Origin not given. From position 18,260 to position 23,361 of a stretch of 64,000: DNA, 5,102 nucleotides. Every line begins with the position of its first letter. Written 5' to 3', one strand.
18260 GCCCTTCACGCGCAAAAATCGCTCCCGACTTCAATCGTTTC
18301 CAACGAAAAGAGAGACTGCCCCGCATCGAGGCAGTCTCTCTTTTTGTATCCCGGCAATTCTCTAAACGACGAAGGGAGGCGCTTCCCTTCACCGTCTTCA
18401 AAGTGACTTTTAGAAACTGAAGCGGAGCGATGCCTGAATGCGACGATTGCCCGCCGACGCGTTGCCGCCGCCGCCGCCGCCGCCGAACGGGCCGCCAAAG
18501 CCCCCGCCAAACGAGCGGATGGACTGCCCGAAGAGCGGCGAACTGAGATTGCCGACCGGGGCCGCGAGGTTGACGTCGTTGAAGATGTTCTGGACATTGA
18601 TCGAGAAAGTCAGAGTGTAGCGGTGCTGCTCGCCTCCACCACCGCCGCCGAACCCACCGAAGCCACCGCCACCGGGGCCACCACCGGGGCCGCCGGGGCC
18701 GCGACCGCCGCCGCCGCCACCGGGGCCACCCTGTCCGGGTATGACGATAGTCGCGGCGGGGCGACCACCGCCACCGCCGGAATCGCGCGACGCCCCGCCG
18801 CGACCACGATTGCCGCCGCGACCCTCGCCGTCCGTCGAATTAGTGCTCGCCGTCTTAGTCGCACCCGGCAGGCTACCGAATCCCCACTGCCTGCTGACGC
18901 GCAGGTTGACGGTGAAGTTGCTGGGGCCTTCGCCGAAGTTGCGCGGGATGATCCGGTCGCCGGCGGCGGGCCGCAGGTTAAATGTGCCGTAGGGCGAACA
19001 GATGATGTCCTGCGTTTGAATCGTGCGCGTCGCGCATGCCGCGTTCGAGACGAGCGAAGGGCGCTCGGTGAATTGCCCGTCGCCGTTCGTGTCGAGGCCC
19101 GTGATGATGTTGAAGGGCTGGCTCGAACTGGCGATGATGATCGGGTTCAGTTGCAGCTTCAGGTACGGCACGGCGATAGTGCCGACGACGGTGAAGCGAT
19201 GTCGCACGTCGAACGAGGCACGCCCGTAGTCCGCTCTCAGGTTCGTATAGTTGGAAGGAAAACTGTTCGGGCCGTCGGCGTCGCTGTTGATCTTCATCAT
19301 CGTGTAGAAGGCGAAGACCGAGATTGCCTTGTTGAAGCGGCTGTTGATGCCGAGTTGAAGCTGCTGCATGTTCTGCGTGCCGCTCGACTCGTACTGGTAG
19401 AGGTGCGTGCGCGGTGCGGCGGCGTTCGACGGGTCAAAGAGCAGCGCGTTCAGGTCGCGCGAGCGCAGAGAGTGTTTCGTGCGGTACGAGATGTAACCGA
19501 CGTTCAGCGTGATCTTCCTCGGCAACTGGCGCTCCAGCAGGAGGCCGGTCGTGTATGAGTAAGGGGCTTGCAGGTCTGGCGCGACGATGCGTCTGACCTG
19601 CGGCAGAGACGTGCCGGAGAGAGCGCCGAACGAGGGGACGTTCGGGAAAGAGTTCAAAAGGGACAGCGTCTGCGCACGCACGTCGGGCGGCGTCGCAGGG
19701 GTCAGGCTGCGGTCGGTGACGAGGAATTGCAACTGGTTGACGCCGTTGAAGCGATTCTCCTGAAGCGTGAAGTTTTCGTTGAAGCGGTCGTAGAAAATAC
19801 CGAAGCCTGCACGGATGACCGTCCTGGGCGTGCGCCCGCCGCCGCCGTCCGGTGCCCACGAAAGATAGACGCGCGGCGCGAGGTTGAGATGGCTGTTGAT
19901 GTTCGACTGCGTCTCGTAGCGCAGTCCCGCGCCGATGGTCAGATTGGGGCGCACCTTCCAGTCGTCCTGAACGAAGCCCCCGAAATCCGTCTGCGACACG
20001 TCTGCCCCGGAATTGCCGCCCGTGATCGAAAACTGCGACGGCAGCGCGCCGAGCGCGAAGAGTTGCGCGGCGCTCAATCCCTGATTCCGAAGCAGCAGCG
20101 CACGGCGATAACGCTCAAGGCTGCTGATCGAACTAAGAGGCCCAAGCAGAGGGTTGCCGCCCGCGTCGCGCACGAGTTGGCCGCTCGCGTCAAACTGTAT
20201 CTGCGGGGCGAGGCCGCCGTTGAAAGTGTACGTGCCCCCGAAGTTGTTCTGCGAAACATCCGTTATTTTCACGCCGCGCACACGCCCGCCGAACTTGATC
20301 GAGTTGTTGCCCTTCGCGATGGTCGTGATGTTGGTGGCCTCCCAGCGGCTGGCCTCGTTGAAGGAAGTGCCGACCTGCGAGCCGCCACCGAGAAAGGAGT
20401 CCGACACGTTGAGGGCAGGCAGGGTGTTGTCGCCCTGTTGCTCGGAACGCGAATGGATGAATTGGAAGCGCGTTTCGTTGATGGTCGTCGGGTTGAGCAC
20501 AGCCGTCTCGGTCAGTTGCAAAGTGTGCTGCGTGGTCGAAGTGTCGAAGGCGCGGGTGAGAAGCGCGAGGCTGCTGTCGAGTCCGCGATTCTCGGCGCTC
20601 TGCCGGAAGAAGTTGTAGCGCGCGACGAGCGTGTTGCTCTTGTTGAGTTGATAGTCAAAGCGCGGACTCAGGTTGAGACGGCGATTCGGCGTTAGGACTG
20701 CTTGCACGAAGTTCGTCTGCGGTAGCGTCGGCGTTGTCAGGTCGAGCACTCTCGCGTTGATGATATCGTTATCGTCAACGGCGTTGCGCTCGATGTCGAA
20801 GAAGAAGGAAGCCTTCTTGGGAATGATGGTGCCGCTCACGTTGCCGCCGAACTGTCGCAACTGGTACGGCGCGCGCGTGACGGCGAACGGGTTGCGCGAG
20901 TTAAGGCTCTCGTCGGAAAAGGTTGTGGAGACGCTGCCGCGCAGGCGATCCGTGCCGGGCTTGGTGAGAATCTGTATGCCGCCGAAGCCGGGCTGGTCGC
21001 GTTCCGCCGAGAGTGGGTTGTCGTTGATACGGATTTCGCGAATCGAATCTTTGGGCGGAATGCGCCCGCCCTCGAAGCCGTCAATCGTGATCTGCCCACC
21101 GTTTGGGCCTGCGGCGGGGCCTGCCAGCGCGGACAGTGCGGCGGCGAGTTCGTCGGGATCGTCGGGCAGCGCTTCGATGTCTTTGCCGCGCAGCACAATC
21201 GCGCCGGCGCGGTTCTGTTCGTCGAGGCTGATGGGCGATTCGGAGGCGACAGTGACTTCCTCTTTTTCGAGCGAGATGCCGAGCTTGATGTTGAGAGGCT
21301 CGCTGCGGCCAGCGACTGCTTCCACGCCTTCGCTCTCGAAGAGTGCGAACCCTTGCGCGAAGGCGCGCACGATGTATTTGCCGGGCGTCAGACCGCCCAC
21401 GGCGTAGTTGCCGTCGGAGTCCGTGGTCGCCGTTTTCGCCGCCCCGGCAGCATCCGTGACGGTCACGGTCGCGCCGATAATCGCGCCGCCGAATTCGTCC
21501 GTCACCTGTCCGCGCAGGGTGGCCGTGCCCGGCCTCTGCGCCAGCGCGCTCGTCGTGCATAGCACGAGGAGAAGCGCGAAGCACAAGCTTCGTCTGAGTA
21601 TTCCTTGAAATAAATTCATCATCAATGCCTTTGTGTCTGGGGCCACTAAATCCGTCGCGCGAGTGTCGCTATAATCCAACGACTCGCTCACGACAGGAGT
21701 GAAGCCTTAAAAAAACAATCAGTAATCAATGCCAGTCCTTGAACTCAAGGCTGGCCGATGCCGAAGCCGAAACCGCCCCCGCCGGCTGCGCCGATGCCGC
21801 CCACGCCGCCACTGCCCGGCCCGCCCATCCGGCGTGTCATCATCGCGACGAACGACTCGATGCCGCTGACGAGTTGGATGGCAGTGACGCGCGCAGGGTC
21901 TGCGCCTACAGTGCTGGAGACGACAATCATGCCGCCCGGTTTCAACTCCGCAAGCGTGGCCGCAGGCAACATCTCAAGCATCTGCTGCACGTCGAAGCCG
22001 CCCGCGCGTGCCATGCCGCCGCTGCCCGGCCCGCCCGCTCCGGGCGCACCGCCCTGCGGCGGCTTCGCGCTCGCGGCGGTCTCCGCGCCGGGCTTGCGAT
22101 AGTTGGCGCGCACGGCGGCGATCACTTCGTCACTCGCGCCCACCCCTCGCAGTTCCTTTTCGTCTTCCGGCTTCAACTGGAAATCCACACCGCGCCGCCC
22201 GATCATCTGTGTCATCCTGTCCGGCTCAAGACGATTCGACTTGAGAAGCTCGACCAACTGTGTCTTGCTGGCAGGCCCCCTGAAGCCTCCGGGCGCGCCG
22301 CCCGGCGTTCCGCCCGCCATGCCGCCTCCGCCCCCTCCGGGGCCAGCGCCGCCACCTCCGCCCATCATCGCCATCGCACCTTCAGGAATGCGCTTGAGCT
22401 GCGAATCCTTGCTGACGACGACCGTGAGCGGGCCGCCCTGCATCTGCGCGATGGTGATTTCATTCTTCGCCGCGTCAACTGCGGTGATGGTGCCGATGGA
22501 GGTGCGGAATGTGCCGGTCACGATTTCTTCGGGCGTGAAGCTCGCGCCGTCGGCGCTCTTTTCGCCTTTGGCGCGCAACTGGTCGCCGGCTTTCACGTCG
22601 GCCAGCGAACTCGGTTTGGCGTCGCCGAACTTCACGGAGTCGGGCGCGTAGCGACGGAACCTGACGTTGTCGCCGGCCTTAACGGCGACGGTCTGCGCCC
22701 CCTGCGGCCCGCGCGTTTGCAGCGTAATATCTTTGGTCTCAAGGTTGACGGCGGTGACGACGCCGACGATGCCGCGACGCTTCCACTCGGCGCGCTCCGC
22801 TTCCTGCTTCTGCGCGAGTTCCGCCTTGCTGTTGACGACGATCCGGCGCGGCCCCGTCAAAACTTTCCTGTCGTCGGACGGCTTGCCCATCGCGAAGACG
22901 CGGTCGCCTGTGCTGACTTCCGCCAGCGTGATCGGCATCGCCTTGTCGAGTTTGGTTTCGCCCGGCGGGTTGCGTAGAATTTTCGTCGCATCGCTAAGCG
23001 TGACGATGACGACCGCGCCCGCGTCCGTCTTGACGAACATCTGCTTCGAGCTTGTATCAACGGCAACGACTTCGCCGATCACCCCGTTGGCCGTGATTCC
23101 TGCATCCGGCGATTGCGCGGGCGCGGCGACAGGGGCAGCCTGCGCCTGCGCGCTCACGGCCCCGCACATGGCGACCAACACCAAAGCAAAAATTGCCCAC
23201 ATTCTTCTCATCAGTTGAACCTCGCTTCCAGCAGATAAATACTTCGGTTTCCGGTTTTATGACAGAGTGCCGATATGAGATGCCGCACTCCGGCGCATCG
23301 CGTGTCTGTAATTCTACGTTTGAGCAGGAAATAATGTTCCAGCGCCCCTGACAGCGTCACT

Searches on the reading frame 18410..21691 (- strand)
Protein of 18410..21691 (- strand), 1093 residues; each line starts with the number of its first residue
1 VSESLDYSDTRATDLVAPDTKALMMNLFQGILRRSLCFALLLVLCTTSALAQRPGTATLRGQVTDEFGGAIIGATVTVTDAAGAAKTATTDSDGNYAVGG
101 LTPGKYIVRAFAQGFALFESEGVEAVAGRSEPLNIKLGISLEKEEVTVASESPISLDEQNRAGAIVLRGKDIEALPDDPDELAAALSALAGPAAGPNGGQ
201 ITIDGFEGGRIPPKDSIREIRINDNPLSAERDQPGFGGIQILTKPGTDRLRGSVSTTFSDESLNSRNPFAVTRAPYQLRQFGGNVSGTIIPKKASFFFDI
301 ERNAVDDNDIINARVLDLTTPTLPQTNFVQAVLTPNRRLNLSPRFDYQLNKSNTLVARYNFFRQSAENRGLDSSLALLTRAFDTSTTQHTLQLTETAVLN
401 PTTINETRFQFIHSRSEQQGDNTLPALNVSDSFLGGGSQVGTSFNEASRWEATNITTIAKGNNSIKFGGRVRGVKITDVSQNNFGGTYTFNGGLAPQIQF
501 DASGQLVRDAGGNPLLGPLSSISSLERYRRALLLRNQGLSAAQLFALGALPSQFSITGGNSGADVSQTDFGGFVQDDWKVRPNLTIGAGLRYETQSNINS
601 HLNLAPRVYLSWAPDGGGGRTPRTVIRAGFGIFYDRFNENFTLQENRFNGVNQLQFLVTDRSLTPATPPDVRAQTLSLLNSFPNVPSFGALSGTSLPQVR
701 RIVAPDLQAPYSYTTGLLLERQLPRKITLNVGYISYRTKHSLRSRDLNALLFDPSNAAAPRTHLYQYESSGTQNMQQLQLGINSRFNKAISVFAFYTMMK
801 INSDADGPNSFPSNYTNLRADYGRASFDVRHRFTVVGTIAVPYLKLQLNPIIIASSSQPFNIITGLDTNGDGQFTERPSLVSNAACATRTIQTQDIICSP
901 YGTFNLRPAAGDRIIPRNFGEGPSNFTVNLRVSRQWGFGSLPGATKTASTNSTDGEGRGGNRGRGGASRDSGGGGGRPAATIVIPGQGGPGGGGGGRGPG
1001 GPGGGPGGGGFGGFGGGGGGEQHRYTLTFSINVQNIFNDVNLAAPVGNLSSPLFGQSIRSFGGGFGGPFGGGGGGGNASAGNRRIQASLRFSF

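Call 88: search_protein_families(library=pfam, proteins=[window:18410-21691:-])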
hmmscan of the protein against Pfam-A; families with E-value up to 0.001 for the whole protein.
window:18410-21691:- (1093 aa): 6 families
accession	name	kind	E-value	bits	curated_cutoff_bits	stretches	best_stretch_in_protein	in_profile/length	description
PF25183.1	OMP_b-brl_4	-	4e-77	260.8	30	3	600-935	434-786/838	Outer membrane beta barrel domain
PF13620.12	CarboxypepD_reg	-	3.1e-18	66.4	32.3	1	58-137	1-81/82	Carboxypeptidase regulatory-like domain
PF17210.9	SdrD_B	-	3e-05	24.6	29.7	1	70-110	23-64/112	SdrD B-like domain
PF13715.12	CarbopepD_reg_2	-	7.8e-05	23.1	32.2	1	60-136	2-75/88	CarboxypepD_reg-like domain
PF17802.7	SpaA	-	0.00024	21.6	23.1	1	64-109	8-57/91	Prealbumin-like fold domain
PF22902.2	NOMO1-like_9th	-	0.00031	20.9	27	1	59-122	5-67/75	BOS complex subunit NOMO1-like, beta sandwich domain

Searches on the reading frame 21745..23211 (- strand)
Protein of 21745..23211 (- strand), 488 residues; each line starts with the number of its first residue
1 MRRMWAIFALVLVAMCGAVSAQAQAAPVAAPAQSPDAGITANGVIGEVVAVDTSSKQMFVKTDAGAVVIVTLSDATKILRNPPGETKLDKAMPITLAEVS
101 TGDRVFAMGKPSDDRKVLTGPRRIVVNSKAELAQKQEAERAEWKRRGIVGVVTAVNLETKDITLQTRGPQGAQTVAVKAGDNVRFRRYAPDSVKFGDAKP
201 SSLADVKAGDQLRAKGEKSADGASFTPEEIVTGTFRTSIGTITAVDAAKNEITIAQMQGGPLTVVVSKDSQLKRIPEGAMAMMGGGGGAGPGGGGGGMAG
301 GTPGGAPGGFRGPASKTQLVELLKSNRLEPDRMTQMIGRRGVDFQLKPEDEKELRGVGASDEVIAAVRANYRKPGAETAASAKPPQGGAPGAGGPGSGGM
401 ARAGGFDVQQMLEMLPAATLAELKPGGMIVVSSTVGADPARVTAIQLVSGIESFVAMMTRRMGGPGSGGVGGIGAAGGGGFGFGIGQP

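Call 88: search_protein_families(library=pfam, proteins=[window:21745-23211:-])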
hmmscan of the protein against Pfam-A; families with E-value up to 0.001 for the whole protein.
window:21745-23211:- (488 aa): 1 family
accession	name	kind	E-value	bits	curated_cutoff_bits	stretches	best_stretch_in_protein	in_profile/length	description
PF11604.15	CusF_Ec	-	0.00013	22.2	27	0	239-256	5-22/72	Copper binding periplasmic protein CusF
